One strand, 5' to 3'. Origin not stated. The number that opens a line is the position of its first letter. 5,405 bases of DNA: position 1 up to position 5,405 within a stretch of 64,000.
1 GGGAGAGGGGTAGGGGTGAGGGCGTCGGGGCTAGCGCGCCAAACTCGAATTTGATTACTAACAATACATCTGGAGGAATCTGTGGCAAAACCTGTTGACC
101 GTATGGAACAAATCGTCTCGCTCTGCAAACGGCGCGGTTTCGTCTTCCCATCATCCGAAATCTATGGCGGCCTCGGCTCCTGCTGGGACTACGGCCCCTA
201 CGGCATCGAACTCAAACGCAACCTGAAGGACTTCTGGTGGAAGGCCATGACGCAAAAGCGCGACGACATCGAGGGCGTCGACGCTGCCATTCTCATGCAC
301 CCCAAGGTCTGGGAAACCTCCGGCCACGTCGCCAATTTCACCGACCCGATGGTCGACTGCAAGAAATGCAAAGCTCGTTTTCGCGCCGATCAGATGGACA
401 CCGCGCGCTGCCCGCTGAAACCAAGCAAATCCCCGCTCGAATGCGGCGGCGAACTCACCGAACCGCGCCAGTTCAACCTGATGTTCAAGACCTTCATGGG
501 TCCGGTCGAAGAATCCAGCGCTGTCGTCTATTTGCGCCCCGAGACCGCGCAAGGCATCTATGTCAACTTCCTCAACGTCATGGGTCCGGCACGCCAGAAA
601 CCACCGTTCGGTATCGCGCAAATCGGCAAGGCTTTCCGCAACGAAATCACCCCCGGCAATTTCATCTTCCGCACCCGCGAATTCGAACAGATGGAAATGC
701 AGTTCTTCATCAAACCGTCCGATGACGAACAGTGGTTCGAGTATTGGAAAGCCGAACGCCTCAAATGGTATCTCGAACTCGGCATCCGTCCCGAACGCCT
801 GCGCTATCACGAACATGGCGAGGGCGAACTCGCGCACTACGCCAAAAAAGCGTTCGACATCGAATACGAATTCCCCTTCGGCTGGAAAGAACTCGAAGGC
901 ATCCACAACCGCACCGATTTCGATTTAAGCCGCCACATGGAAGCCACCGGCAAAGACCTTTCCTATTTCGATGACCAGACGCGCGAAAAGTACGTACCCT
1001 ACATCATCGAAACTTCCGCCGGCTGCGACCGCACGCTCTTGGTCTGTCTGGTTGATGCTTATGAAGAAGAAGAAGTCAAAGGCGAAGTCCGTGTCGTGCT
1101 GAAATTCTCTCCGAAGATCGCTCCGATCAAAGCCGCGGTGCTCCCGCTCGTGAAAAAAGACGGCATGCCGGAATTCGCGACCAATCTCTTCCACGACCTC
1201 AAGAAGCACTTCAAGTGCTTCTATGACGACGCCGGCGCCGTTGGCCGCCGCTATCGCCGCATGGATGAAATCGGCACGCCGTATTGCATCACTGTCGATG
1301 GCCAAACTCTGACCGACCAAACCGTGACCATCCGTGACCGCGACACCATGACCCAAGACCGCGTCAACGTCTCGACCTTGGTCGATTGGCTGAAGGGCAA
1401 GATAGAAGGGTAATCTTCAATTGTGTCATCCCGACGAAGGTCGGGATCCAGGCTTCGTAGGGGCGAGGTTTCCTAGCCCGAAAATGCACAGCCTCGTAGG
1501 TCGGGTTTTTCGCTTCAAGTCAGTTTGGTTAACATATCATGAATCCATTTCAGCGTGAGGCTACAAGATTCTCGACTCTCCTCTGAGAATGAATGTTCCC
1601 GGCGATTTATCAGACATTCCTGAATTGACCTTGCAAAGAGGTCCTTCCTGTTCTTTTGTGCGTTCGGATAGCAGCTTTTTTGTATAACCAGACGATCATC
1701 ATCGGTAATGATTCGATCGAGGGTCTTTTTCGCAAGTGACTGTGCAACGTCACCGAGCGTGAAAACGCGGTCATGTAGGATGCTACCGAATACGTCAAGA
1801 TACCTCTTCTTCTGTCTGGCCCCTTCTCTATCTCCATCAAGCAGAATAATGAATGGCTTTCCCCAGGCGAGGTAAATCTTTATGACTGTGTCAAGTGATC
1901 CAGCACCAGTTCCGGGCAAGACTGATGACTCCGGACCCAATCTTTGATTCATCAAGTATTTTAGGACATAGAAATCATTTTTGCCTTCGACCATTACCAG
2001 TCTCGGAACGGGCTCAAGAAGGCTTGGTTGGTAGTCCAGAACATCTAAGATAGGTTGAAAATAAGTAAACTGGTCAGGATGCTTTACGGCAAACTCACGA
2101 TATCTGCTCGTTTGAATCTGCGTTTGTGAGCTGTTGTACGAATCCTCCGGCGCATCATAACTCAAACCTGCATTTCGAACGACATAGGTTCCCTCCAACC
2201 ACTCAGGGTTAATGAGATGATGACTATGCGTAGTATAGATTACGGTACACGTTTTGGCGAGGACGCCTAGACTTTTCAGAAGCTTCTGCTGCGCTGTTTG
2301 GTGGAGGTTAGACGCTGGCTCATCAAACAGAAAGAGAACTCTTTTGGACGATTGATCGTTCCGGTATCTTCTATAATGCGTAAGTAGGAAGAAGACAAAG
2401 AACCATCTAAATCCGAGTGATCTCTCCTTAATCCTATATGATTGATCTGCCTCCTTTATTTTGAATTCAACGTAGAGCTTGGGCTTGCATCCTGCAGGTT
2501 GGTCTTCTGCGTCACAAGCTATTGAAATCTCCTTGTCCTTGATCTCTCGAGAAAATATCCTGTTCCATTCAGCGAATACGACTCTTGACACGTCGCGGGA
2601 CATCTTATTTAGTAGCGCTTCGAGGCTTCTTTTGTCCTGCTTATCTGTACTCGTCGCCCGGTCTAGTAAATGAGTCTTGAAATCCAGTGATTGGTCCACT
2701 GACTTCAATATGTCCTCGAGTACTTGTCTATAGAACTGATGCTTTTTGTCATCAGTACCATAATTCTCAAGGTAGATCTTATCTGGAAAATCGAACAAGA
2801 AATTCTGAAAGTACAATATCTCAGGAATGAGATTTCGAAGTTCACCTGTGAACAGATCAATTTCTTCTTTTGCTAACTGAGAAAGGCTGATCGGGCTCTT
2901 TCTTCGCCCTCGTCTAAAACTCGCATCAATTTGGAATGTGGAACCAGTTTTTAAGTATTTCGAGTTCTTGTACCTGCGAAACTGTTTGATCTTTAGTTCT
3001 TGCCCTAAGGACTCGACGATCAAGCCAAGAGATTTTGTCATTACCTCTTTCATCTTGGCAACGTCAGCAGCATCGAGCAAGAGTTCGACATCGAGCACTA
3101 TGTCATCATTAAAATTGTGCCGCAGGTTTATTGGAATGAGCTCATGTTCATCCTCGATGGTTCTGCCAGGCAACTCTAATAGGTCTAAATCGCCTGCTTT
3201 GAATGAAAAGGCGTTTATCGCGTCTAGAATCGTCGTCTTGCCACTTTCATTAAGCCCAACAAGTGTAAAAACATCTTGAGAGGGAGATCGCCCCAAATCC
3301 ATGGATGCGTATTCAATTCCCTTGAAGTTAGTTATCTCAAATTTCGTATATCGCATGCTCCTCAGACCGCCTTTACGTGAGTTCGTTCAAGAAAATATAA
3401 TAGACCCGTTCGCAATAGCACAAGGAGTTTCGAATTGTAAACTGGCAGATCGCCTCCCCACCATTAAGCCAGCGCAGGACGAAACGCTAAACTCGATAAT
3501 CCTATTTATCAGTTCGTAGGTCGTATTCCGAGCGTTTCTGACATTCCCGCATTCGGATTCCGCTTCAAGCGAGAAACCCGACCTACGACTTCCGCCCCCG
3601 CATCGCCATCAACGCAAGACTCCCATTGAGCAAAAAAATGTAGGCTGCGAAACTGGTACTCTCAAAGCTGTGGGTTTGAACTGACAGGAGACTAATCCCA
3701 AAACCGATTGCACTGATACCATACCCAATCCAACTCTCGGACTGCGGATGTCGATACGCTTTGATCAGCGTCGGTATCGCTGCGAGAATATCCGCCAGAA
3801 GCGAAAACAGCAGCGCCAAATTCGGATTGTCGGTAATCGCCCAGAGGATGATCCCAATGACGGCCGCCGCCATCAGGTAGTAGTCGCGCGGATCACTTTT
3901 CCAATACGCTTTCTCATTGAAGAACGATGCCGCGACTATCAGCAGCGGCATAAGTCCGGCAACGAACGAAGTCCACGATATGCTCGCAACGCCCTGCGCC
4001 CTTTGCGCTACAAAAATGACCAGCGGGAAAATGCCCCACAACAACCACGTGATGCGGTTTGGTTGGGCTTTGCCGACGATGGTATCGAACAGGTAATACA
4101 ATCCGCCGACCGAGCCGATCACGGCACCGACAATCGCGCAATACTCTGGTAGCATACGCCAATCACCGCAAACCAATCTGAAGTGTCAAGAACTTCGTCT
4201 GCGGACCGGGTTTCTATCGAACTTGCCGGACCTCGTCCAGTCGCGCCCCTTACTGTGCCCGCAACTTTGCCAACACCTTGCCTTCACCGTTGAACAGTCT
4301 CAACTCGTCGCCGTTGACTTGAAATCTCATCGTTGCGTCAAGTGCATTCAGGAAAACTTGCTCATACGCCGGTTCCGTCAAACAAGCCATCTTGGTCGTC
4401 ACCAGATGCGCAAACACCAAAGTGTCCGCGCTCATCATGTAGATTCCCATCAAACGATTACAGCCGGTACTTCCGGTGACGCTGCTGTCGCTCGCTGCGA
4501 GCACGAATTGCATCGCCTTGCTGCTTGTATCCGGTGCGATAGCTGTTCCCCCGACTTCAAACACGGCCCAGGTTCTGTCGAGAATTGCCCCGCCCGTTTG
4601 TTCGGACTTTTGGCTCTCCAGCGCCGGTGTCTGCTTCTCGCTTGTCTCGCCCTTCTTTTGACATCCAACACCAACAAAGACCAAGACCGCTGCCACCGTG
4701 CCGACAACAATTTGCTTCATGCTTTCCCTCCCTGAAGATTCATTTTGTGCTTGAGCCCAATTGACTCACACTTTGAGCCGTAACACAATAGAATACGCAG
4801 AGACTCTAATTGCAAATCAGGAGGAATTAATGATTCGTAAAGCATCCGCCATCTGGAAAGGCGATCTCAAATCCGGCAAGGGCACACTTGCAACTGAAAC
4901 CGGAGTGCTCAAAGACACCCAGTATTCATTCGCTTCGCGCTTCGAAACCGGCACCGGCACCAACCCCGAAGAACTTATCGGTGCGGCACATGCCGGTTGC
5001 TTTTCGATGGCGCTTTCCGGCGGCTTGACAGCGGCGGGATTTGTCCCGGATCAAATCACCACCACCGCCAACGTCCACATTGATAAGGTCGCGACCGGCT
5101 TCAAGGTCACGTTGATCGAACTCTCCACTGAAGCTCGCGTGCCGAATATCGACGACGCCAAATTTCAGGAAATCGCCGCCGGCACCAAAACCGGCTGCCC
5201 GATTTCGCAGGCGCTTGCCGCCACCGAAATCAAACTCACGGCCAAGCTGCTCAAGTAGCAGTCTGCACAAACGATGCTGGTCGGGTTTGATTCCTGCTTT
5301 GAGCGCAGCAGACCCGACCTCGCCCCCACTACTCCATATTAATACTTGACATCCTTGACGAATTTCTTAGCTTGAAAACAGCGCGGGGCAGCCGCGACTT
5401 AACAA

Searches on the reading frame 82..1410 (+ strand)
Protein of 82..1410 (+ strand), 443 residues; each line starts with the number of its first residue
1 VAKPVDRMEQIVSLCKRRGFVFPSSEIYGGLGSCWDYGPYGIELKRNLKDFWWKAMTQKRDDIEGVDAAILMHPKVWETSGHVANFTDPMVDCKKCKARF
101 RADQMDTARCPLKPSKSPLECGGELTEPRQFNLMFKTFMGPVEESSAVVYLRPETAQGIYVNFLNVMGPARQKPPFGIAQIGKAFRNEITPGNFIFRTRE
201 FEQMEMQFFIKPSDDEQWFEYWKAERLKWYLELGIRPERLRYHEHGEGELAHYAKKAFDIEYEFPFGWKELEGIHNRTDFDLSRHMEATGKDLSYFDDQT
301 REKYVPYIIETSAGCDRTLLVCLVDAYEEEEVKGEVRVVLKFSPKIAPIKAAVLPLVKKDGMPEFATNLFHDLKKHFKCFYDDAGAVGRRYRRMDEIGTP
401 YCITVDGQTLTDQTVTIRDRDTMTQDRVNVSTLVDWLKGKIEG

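Call 48: find_homologous_proteins(query=window:82-1410:+, max_evalue=1e-50)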
Query window:82-1410:+ (443 aa): 8000 proteins with E <= 1e-50 among 8000 candidates; the best 120 are listed.
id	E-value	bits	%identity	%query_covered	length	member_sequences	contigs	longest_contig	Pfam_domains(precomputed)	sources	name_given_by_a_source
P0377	0.0e+0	1054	100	100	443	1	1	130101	PF03129.26,PF00587.31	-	-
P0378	0.0e+0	1052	100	100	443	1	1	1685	PF03129.26,PF00587.31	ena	-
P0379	0.0e+0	1051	100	100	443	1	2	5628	PF03129.26,PF00587.31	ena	-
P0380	0.0e+0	1050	100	100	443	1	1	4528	PF03129.26,PF00587.31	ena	-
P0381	0.0e+0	1043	99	100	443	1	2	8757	PF03129.26,PF00587.31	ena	-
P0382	0.0e+0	1043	99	100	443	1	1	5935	PF03129.26,PF00587.31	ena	-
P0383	0.0e+0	1026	97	100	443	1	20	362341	PF03129.26,PF00587.31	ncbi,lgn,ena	-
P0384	0.0e+0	1020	96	100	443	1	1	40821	PF03129.26,PF00587.31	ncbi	-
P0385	0.0e+0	1019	96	100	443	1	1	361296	PF03129.26,PF00587.31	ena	-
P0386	0.0e+0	1016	96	100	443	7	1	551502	PF03129.26,PF00587.31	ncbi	-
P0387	5.5e-298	1006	95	100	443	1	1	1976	PF03129.26,PF00587.31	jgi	jgi:glycyl-tRNA synthetase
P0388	7.7e-287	969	91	100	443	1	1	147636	PF03129.26,PF00587.31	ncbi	-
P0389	4.3e-286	967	90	100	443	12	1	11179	PF03129.26,PF00587.31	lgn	-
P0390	4.8e-286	967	91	100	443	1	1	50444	PF03129.26,PF00587.31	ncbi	-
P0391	1.1e-273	926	86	100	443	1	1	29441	PF03129.26,PF00587.31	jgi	-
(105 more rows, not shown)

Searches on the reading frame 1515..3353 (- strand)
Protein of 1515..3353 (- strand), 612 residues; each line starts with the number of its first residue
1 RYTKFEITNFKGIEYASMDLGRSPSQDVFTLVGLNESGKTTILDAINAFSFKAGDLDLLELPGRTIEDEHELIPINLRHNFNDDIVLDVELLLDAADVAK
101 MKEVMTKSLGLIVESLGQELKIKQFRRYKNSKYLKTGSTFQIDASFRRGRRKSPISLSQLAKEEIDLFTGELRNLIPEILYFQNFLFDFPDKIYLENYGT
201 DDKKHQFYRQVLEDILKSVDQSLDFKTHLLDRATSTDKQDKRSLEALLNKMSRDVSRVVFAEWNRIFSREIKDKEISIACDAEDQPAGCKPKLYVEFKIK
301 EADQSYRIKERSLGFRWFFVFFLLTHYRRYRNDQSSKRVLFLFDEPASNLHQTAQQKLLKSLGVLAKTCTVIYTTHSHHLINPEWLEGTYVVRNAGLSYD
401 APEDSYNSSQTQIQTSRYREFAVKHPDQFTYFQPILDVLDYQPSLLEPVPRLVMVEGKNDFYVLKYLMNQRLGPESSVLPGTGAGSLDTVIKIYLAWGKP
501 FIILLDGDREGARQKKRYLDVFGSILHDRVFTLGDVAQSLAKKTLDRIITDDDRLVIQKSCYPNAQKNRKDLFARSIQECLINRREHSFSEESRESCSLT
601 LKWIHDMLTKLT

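Call 16: search_protein_families(library=pfam, proteins=[window:1515-3353:-], max_evalue=0.001)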
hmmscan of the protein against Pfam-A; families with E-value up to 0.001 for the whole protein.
window:1515-3353:- (612 aa): 5 families
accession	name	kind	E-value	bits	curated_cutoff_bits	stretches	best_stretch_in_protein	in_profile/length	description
PF13175.12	AAA_15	-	8.6e-26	91.9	32.1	1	4-381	5-374/374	AAA ATPase domain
PF13304.12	AAA_21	-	2.5e-10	41.4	27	1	30-381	3-303/304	AAA domain, putative AbiEii toxin, Type IV TA system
PF02463.25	SMC_N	-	4.9e-07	29.8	40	0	4-47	4-45/220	RecF/RecN/SMC N terminal domain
PF13476.12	AAA_23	-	1.1e-05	26.7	27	1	6-250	3-192/201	AAA domain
PF13555.12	AAA_29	-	0.00089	19.4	27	0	26-48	22-44/61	P-loop containing region of AAA domain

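Call 66: search_protein_families(library=padloc, proteins=[window:1515-3353:-], max_evalue=0.001)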
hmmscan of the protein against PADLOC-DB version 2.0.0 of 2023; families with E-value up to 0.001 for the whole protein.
window:1515-3353:- (612 aa): 63 families (the best 25 are shown)
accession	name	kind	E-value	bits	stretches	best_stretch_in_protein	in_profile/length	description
PDLC02979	AriA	-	3.9e-28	97.3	1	4-381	5-373/373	-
PDLC02358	Old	-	2.3e-15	54.4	2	324-509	272-449/578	Old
PDLC04135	mad3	-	4.9e-13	47.4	2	336-381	282-327/374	mads_3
PDLC02980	AriA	-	2.4e-12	45.4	1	30-382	3-304/304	-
PDLC04164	AriA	-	3.3e-11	41.3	1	336-385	191-240/253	-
PDLC03878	NsnB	-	1.6e-10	39.3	1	3-382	3-282/345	-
PDLC02914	ATPase-Toprim_I-B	-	2.1e-10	38.4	1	321-407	190-274/443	-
PDLC00271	PtuA1|PtuA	-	3e-10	38.2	1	3-48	4-45/421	AAA ATPase domain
PDLC00072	GajA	-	1.9e-09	34.5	1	298-383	305-390/709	AAA ATPase domain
PDLC04168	GajA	-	3.5e-09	33.9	1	4-48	6-46/570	-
PDLC00289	PtuA1|PtuA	-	3.9e-09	34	1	4-49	5-51/404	AAA ATPase domain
PDLC02335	AbiLi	-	5.4e-09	33.6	1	4-386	52-243/326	AbiLi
PDLC00284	PtuA1|PtuA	-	7.4e-09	32.9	1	3-47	63-104/545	AAA ATPase domain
PDLC00096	GajA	-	8.3e-09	32.7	1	209-384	187-340/630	AAA ATPase domain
PDLC04178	HEC-01A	-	3.1e-08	31.1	1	3-47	10-49/399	-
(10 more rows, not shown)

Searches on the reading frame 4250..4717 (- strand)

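Call 16: search_protein_families(library=pfam, proteins=[window:4250-4717:-], max_evalue=0.001)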
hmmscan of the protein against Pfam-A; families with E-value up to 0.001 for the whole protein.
window:4250-4717:- (155 aa): 1 family
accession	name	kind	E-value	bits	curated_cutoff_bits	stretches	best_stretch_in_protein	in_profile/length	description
PF03724.22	META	-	8.2e-21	74.5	24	1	47-152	6-108/109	META domain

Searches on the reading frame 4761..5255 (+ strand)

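Call 16: search_protein_families(library=pfam, proteins=[window:4761-5255:+], max_evalue=0.001)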
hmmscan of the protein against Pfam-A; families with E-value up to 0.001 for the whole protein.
window:4761-5255:+ (165 aa): 1 family
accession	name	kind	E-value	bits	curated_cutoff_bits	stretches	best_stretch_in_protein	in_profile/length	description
PF02566.24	OsmC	-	2.7e-16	60.3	27.5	1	63-160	2-98/100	OsmC-like protein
